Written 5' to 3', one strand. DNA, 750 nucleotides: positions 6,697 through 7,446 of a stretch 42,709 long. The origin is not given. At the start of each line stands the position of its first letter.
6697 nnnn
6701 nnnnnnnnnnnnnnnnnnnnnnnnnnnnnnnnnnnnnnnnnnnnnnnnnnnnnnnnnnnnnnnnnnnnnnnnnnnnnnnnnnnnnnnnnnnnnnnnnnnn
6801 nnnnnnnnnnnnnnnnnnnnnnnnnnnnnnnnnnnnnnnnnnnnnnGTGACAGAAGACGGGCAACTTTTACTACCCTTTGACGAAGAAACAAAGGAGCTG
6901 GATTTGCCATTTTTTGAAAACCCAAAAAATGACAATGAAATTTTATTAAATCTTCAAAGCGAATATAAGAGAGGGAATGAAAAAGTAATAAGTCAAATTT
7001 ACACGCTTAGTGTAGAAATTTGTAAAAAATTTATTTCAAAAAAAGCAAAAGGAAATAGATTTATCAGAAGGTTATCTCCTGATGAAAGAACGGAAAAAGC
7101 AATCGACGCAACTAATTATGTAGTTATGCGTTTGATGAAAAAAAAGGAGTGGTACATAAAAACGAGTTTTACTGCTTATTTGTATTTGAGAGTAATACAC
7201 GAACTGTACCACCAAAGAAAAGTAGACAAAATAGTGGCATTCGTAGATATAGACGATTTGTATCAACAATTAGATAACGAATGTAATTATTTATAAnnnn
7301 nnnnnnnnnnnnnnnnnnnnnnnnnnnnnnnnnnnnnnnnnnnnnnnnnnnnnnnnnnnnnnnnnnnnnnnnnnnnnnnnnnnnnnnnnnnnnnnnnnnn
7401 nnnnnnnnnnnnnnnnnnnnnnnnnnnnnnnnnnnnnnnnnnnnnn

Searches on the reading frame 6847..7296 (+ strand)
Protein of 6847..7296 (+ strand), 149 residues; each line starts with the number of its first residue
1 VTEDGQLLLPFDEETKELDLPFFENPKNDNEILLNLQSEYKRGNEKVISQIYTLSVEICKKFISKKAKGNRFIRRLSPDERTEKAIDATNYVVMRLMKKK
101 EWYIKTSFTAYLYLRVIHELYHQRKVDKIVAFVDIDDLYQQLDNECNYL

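Call 9: search_protein_families(library=phrogs, proteins=[window:6847-7296:+], max_evalue=0.001)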
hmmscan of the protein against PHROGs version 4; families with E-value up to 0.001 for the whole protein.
window:6847-7296:+ (149 aa): 0 families

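Call 25: search_protein_families(library=pfam, proteins=[window:6847-7296:+], max_evalue=1)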
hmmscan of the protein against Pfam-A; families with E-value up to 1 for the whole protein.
window:6847-7296:+ (149 aa): 1 family
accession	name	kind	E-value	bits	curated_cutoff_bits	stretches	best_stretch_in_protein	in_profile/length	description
PF06926.16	Rep_Org_C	-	0.063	14.1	27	1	46-126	2-83/95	Putative replisome organiser protein C-terminus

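Call 35: find_homologous_proteins(query=window:6847-7296:+, max_evalue=0.001)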
Query window:6847-7296:+ (149 aa): 51 proteins with E <= 0.001 among 71 candidates.
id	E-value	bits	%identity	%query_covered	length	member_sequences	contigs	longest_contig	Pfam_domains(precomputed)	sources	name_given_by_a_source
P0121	3.7e-91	320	98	100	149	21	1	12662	-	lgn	-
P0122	4.7e-59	216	68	94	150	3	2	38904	-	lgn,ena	-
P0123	1.1e-46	176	58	96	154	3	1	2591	-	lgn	-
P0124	1.5e-46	176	59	91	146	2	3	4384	-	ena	-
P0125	1.6e-46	176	59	93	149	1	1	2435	-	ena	-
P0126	6.0e-46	174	57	93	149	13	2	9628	-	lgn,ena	-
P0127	1.0e-45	173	59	91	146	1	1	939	-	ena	-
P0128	9.2e-45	170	59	91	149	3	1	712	-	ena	-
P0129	1.4e-43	166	54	93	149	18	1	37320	-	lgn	-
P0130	4.0e-43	165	61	82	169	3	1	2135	-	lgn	-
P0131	8.1e-43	164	55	94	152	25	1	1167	-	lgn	-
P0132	8.4e-43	164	56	91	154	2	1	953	-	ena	-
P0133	3.7e-42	162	55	91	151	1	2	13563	-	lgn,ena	-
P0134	8.4e-42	160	53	93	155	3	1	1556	-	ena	-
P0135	2.8e-41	159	53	91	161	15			-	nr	nr:MAG TPA: hypothetical protein [Caudoviricetes sp.]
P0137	2.1e-39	153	57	89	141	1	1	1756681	-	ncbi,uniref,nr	ncbi:hypothetical protein [Treponema pectinovorum]|uniref:hypothetical protein n=1 Tax=Treponema pec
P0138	1.3e-36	144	54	91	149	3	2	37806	-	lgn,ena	-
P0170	6.2e-21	93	38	88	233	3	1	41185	-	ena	-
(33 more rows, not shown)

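Call 37: search_solved_structures(query=A1, max_evalue=10, show_alignments=3)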
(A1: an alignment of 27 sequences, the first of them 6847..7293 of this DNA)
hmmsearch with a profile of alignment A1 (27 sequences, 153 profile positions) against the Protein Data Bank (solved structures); distinct sequences matched with E-value up to 10: 6.
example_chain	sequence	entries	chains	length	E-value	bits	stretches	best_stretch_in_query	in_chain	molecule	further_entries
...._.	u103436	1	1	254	0.88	12.4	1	10-77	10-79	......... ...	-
6jn0_A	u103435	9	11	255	0.88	12.4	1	10-77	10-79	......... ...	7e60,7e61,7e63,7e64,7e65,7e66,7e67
6jmx_A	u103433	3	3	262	0.92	12.3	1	10-77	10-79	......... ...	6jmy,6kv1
6jmz_A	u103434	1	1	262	0.92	12.3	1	10-77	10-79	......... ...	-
6jn7_A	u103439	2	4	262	0.93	12.3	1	10-77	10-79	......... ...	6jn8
5tv7_A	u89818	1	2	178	1.1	12.1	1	18-96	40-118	Putative peptidoglycan-binding/hydrolysing protein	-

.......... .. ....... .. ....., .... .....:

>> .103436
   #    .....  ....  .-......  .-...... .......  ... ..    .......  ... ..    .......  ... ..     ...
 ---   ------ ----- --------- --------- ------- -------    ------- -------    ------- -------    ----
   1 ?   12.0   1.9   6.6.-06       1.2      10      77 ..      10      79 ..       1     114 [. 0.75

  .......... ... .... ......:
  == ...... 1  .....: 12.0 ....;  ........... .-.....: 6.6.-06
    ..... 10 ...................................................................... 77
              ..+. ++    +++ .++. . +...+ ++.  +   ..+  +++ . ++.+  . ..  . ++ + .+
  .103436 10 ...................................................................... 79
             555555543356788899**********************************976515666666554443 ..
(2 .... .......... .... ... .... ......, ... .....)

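Call 39: find_encoding_contigs(protein=P0137, flank=10000, max_places=1)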
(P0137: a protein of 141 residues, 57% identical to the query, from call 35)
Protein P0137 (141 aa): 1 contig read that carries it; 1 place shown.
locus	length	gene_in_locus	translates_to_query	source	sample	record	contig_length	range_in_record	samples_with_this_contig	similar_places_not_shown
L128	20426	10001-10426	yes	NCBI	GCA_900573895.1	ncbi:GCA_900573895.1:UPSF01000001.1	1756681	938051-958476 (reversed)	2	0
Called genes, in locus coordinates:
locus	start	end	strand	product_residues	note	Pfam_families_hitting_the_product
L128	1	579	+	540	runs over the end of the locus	PF00528:BPD_transp_1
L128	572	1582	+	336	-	PF00005:ABC_tran, PF13304:AAA_21 (faint)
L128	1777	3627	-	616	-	PF17297:PEPCK_N, PF00821:PEPCK_GTP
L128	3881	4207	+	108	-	-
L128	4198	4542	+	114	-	-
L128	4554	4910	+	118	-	-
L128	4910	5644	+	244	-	-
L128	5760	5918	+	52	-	-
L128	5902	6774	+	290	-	-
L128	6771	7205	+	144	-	PF00436:SSB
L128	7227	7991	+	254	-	PF04404:ERF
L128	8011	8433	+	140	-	-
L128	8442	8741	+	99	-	-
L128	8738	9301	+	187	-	PF19808:DUF6291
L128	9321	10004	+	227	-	PF01695:IstB_IS21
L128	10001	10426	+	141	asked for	-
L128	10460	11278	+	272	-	PF01555:N6_N4_Mtase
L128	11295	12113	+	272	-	PF24703:DUF7666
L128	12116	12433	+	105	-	-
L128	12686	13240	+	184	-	PF06810:Phage_scaffold, PF15665:FAM184 (weak)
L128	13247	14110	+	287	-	-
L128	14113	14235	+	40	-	-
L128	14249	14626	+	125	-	-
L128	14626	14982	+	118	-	PF10665:Minor_capsid_1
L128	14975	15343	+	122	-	PF11114:Minor_capsid_2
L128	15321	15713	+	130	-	-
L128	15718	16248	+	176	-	-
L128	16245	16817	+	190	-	PF06854:Phage_Gp15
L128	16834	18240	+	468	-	PF01555:N6_N4_Mtase (faint)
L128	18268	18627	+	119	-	-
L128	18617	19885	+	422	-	PF04466:Terminase_3, PF17288:Terminase_3C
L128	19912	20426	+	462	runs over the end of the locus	-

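Call 40: find_encoding_contigs(protein=P0170, flank=10000, max_places=1)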
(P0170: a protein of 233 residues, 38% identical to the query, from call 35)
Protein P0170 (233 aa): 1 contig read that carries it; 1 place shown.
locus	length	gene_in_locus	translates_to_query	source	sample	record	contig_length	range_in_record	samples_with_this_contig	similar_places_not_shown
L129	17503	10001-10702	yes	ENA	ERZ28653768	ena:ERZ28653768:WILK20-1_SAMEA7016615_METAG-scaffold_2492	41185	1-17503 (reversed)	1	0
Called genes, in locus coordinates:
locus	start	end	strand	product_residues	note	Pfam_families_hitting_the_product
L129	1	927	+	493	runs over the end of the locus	PF04865:Baseplate_J (faint)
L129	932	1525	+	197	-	-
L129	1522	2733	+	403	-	-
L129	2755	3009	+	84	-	-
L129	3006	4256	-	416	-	-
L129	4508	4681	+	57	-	-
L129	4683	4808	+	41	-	-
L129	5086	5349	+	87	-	-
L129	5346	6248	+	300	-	-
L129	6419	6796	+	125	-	PF00436:SSB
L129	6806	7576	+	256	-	-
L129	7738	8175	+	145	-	-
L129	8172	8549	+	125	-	PF13392:HNH_3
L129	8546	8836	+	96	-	-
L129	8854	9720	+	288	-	PF19808:DUF6291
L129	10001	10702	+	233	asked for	-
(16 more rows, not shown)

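Call 43: find_related_loci(query=A1, collection=genome_contigs, flank=10000)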
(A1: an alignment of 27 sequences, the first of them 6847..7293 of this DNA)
Query A1 (149 aa) in genome_contigs; peptide patterns used: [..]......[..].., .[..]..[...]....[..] (x = any residue, [..] = any of these).
140 stretches matched a pattern; 22 encode a relative of the query (tblastn E <= 1e-3); 21 distinct loci.
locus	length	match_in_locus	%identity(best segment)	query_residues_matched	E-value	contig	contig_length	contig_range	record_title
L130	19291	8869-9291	50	4-138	1e-41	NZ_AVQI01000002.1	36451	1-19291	Treponema socranskii subsp. socranskii VPI DR56BR1116 = ATCC 35536 contig00032, whole genome shotgun sequence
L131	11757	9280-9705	48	4-136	2e-39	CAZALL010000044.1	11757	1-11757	MAG TPA_asm: uncultured Treponema sp. isolate binchicken_co323_196 genome assembly, contig: NODE_6072_length_11757_cov_5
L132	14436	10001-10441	45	4-141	6e-38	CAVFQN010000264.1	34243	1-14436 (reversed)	Treponemataceae bacterium isolate H07626-L1_cleanbin_000036 genome assembly, contig: Spades_H07626-L1_contig_577, whole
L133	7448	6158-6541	50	20-145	1e-36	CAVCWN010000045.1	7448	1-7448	Desulfovibrionaceae bacterium isolate SRR8978224_cleanbin_000004 genome assembly, contig: Spades_SRR8978224_contig_644,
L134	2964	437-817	46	12-138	4e-33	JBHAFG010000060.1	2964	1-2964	MAG: Treponema sp. isolate Meta-D_MAG_136 Meta-D__224471, whole genome shotgun sequence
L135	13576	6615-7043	45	2-136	7e-33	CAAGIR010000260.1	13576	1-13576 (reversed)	MAG TPA_asm: Spirochaetia bacterium, isolate HGM23199, WGS project CAAGIR010000000 data, contig: SRS476289_53_k119_30538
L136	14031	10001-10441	41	1-144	1e-31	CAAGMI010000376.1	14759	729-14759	MAG TPA_asm: Rikenellaceae bacterium, isolate HGM05636, WGS project CAAGMI010000000 data, contig: SRS476833_14_k119_4926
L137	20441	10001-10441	41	6-148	5e-31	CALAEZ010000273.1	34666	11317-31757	MAG TPA_asm: uncultured Treponema sp. isolate ERR1278103_bin.49_CONCOCT_v1.1_MAG genome assembly, contig: ERZ841272.1166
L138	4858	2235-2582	47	20-134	6e-31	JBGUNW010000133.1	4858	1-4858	MAG: Eubacteriales bacterium isolate ruminal_MAG_200 ruminal_MAG_200_contig_0133, whole genome shotgun sequence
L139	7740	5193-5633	40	1-144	7e-28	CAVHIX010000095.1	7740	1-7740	Anaerovoracaceae bacterium isolate H07651-L1_cleanbin_000007 genome assembly, contig: Spades_H07651-L1_contig_1280, whol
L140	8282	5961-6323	41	20-141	1e-27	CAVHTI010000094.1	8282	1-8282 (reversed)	Anaerobutyricum sp. isolate H07650-L1_cleanbin_000013 genome assembly, contig: Spades_H07650-L1_contig_1835, whole genom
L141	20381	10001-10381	40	12-134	3e-27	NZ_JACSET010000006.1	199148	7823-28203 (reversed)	Treponema sp. Marseille-Q4130 NODE_6_length_199148_cov_45.549254, whole genome shotgun sequence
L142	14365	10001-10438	38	9-141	2e-27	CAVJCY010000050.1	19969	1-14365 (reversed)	bacterium isolate H07677-L1_cleanbin_000018 genome assembly, contig: Spades_H07677-L1_contig_1412, whole genome shotgun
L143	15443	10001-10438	37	1-147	1e-23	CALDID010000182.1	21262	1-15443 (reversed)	MAG TPA_asm: uncultured Treponema sp. isolate ERR1278103_bin.5_CONCOCT_v1.1_MAG genome assembly, contig: ERZ841272.2905,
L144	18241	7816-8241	44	2-140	2e-34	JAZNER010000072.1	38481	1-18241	MAG: Eubacteriales bacterium isolate T1900044719_TS20190185.MAGScoT_cleanbin_000016 SGB_1897_k141_700376, whole genome s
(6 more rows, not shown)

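Call 45: predict_structure(alignment_id=A1)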
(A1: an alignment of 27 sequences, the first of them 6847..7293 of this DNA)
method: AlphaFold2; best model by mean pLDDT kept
length: 149 residues; sequences in the alignment: 27
mean_pLDDT: 82.6   pTM: 0.69
mean pLDDT of the five models: 82.6, 82.4, 82.0, 81.1, 80.7
residues with pLDDT >= 90: 92; 70-90: 15; 50-70: 34; < 50: 8
segments of 3 or more residues with pLDDT < 50: 1-3
pLDDT, mean of each block of 10 residues (from residue 1): 50 62 94 96 94 97 94 90 95 93 93 94 62 64 60
secondary structure, 60 per line:
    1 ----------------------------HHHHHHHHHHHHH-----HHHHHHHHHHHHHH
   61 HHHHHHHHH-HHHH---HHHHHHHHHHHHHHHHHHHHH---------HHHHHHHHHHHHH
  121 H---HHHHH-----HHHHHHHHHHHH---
elements in order: H29-41 H47-69 H71-74 H78-98 H108-121 H125-129 H135-146

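Call 48: fold_search(model_id=the predicted structure, library=pdb)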
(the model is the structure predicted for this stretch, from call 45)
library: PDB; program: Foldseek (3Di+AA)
matches with E <= 10: 119; with E <= 0.001: 0
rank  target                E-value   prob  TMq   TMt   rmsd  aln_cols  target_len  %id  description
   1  2o7g_A                7.9e-02  1.00  0.45  0.70   3.8       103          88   13  Crystal structure of the Pribnow Box recognition region of SigC from Mycobacterium tuberculosis (released 2006-12-26)
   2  9isn_F                7.9e-02  1.00  0.46  0.58   4.0       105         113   12  Cryo-EM structure of Streptomyces coelicolor sigma factor shbA transcription initiation complex (released 2025-05-14)
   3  5or5_MODEL_1_A        1.8e-01  0.99  0.44  0.64   3.5        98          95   12  NMR structure of the complex formed by an engineered region 2 of sigmaE in complex with GTAAAA (released 2018-06-27)
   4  2mao_MODEL_1_A        2.6e-01  0.99  0.41  0.55   2.6        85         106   12  NMR structure of region 2 of E. coli sigmaE (released 2014-02-19)
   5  2o7g_B                4.7e-01  0.97  0.45  0.70   3.6       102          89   11  Crystal structure of the Pribnow Box recognition region of SigC from Mycobacterium tuberculosis (released 2006-12-26)
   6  6dxo_A                5.3e-01  0.96  0.41  0.44   3.0        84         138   11  1.8 A structure of RsbN-BldN complex. (released 2018-07-11)
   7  2map_MODEL_1_A        5.9e-01  0.95  0.41  0.60   2.6        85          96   12  Solution structure of the complex formed by the region 2 of E. coli sigmaE and its cognate -10 promoter elemen (released 2014-02-19)
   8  1or7_B                5.9e-01  0.87  0.41  0.38   8.8       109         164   13  Crystal Structure of Escherichia coli sigmaE with the Cytoplasmic Domain of its Anti-sigma RseA (released 2003-04-15)
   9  4lup_C                7.4e-01  0.94  0.42  0.62   2.6        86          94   12  Crystal structure of the complex formed by region of E. coli sigmaE bound to its -10 element non template strand (released 2014-02-19)
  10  1or7_A                7.4e-01  0.91  0.39  0.33   3.4        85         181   12  Crystal Structure of Escherichia coli sigmaE with the Cytoplasmic Domain of its Anti-sigma RseA (released 2003-04-15)
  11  4lup_A                8.3e-01  0.90  0.40  0.61   3.3        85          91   12  Crystal structure of the complex formed by region of E. coli sigmaE bound to its -10 element non template strand (released 2014-02-19)
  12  5ipl_F                8.8e-01  0.69  0.40  0.24   6.1       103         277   13  SigmaS-transcription initiation complex with 4-nt nascent RNA (released 2016-03-30)
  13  6uu9_FFF              1.1e+00  0.63  0.40  0.24   5.4       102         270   11  E. coli mutant sigma-S transcription initiation complex with an 8-nt RNA ("Fresh" mutant crystal soaked with GTP, UT (released 2020-08-26)
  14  6jbq_F                1.5e+00  0.69  0.44  0.36   4.2       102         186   12  CryoEM structure of Escherichia coli sigmaE transcription initiation complex containing 5nt of RNA (released 2019-05-29)
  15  8z6g_B                1.5e+00  0.60  0.38  0.35   3.3        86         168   17  the AlgU-MucAcyto complex structure in Pseudomonas aeruginosa (released 2024-05-08)
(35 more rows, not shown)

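Call 49: search_protein_families(library=pfam, alignment_id=A1, max_evalue=1)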
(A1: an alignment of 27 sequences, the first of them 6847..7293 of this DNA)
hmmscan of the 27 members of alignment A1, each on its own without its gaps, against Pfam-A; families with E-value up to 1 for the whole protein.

A. member 1, window:6847-7293:+ (149 aa): 1 family
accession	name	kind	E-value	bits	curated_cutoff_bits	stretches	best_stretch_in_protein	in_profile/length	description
PF06926.16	Rep_Org_C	-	0.063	14.1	27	1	46-126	2-83/95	Putative replisome organiser protein C-terminus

B. families by the number of members that match (of 27 scanned): 13 families
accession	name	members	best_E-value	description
PF06926.16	Rep_Org_C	5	0.0056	Putative replisome organiser protein C-terminus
PF16407.11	PKD_2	3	0.034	PKD-like family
PF23123.1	WDR72_alpha-sol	1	0.0092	WDR72, alpha-solenoid domain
PF23018.2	Cypovirus_WIV_4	1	0.014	Cypovirus WIV domain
PF24234.1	KH_BICC1_1st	1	0.018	BICC1, first type I KH domain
PF01198.24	Ribosomal_L31e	1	0.053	Ribosomal protein L31e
PF21311.3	Phage_RBD_prop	1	0.069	Phage 5-bladed beta propeller receptor binding platform domain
PF08519.17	RFC1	1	0.093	Replication factor RFC1 C terminal domain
PF13433.12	Peripla_BP_5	1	0.12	Periplasmic binding protein domain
PF17856.7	TIP49_C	1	0.12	TIP49 AAA-lid domain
PF20279.3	CTD12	1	0.14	C-terminal domain 12 of the ABC-three component (ABC-3C) systems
PF21024.2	Peptidase_A3B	1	0.15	Peptidase A3B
PF01067.28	Calpain_III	1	0.21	Calpain large subunit, domain III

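Call 52: fold_search(model_id=the predicted structure, library=viral)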
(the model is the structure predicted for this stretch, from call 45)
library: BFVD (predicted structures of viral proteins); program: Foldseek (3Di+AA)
matches with E <= 10: 205; with E <= 0.001: 0
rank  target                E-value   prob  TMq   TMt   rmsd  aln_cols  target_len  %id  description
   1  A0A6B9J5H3            9.7e-02  0.98  0.42  0.11   6.0       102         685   16  RNA polymerase sigma-70 factor [Vibrio phage vB_VchM_Kuja]
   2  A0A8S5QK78            1.1e-01  1.00  0.45  0.74   2.3        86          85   14  Uncharacterized protein [Siphoviridae sp. ctiOl67]
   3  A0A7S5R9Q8            1.3e-01  0.95  0.46  0.39  17.4       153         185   16  (no name in the UniProt tables at hand)
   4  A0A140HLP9            2.7e-01  0.84  0.39  0.26   9.3       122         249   16  RNA polymerase sigma-70 factor sigma-B/F/G subfamily [Bacillus phage Deep Blue]
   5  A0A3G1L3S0            3.1e-01  0.92  0.42  0.32   3.5        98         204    9  RNA polymerase sigma factor [Synechococcus phage S-CBWM1]
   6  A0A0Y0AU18            3.3e-01  0.90  0.44  0.16   5.0       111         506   14  Sporulation sigma factor SigF [Bacillus phage Eldridge]
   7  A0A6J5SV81            3.9e-01  0.93  0.50  0.37   6.3       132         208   19  RpoE DNA-directed RNA polymerase specialized sigma subunit, sigma24 homolog [uncultured Caudovirales phage]
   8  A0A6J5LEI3            4.9e-01  0.77  0.45  0.28  18.7       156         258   13  Sigma70-ECF, RNA polymerase sigma factor, sigma-70 family [uncultured Caudovirales phage]
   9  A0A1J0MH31            4.9e-01  0.66  0.42  0.45   7.7       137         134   14  RNA polymerase sigma-like factor [Klebsiella phage KPV15]
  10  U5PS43                7.3e-01  0.72  0.42  0.23   8.2       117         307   15  RNA polymerase sigma factor [Bacillus phage BigBertha]
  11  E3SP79                8.6e-01  0.08  0.18  0.20  15.6       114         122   18  Uncharacterized protein [Cyanophage NATL2A-133]
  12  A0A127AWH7            9.1e-01  0.63  0.41  0.28   8.8       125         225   15  Uncharacterized protein [Bacillus phage SP-15]
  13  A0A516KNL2            1.0e+00  0.66  0.41  0.20   5.5       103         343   14  (no name in the UniProt tables at hand)
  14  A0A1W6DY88            1.1e+00  0.72  0.43  0.17   3.7        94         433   19  Putative RNA polymerase sigma factor [Aeromonas phage phiA8-29]
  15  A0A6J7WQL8            1.1e+00  0.66  0.39  0.35   4.8        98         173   13  FliA DNA-directed RNA polymerase specialized sigma subunit [uncultured Caudovirales phage]
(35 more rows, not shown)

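Call 65: search_protein_representatives(alignment_id=A1)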
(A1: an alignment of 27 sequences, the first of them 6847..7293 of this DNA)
Query: 27 sequences, 153 profile positions. Proteins with E-value up to 0.001 (for the whole library): 375; up to 1e-10: 208; up to 1e-30: 54. The best 150 are listed.
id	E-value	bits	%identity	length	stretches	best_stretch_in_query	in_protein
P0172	4.5e-55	201.7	-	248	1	8-151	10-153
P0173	1.0e-54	200.5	-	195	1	9-149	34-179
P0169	1.9e-54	199.7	-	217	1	4-152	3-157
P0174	6.1e-54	198.0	-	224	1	7-152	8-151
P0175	1.2e-53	197.1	-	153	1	7-152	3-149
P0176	1.6e-53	196.7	-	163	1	5-151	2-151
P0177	1.7e-52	193.4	-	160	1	10-145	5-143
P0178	5.0e-52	191.8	-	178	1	13-150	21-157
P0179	6.5e-52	191.5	-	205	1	7-144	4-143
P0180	6.7e-52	191.4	-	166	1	6-150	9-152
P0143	1.1e-51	190.8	-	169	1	15-149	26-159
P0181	2.3e-51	189.7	-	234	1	9-151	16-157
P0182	1.2e-50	187.3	-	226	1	13-150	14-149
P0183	1.5e-50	187.0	-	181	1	6-149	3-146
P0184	5.5e-50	185.2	-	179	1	6-152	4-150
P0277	1.9e-18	82.8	-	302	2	8-152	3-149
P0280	3.3e-18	82.0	-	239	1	6-136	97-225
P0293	7.7e-17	77.6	-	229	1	6-140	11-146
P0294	9.9e-17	77.2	-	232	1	16-143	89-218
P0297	1.1e-16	77.0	-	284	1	18-140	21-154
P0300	1.4e-16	76.7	-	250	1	7-136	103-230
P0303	2.1e-16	76.2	-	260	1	4-137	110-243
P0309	6.8e-16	74.5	-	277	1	10-136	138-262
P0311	1.1e-15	73.8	-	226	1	5-145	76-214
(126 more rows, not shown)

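Call 66: search_protein_families(library=pfam, proteins=[P0277, P0297, P0309, P0303, P0300, P0280, P0294, P0293, P0311, P0172], max_evalue=0.1)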
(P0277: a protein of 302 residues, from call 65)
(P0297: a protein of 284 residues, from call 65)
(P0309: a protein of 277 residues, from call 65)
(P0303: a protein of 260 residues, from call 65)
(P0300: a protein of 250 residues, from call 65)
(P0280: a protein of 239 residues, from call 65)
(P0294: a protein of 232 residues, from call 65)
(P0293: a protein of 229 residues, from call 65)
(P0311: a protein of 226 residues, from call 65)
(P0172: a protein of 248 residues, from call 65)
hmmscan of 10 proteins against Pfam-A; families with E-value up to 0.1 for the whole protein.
P0277 (302 aa): 1 family
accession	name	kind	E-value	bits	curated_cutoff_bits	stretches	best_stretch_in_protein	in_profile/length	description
PF14058.11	PcfK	-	7.2e-07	29.8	27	1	172-235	5-67/139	PcfK-like protein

P0297 (284 aa): 2 families
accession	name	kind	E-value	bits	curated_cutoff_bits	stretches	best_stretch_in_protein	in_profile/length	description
PF03836.20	RasGAP_C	-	0.012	16.2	26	1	30-109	41-105/137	RasGAP C-terminus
PF09345.15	SiaC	-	0.059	13.5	24.5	0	41-86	38-82/120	SiaC family regulatory phosphoprotein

P0309 (277 aa): 0 families

P0303 (260 aa): 1 family
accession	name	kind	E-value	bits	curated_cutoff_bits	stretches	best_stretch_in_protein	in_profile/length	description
PF08341.16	TED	-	0.013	16.4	22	1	151-207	45-97/102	Thioester domain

P0300 (250 aa): 0 families

P0280 (239 aa): 3 families
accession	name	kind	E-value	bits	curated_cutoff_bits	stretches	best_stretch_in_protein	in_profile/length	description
PF17160.9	DUF5124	-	0.015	16.5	27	0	39-87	26-74/100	Domain of unknown function (DUF5124)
PF05851.16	Lentivirus_VIF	-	0.017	14.5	25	1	199-226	6-34/251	Lentivirus virion infectivity factor (VIF)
PF03721.20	UDPG_MGDP_dh_N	-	0.059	13.4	27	1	66-117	26-79/187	UDP-glucose/GDP-mannose dehydrogenase family, NAD binding domain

P0294 (232 aa): 0 families

P0293 (229 aa): 0 families

P0311 (226 aa): 0 families

P0172 (248 aa): 0 families

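Call 67: search_dna_similar(query=window:6847-7293:+, collection=phages, mode=protein, max_evalue=0.001, max_rows=20)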
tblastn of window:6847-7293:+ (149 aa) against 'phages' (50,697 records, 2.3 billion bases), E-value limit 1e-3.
No match.

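Call 76: find_encoding_contigs(protein=P0122, flank=10000, max_places=1)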
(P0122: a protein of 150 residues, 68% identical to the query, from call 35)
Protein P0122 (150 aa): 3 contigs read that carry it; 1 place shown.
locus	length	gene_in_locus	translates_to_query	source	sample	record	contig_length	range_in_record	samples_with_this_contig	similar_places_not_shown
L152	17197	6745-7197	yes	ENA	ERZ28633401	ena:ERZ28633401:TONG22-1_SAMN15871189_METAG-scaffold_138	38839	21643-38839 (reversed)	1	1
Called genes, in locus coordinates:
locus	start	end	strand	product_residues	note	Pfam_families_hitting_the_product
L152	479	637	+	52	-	-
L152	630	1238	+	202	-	PF05565:Sipho_Gp157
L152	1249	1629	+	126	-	PF00436:SSB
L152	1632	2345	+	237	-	-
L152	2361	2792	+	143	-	-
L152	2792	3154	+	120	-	PF07463:NUMOD4 (weak), PF13392:HNH_3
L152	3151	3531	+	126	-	PF14058:PcfK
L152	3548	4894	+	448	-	PF14284:PcfJ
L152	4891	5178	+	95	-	-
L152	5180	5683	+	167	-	PF19808:DUF6291 (weak)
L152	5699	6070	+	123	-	-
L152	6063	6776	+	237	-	PF01695:IstB_IS21, PF00308:Bac_DnaA (faint)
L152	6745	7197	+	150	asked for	-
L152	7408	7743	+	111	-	-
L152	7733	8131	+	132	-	-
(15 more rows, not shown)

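Call 77: find_encoding_contigs(protein=P0138, flank=10000, max_places=1)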
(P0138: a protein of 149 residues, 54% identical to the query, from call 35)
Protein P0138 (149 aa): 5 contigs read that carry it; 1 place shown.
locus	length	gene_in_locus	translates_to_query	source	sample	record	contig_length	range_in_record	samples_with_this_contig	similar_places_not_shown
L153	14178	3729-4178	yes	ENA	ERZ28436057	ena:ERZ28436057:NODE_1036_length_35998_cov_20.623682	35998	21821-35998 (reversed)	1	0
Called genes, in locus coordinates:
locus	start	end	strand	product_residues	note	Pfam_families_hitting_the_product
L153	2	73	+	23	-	?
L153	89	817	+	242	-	-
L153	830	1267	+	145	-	-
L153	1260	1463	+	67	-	-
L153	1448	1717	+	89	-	-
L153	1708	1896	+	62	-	-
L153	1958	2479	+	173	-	-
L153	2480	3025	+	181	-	PF19808:DUF6291 (weak)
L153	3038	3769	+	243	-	PF01695:IstB_IS21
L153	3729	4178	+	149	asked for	-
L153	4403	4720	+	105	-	-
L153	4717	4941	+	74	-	-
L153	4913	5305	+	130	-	-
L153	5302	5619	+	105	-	-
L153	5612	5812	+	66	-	-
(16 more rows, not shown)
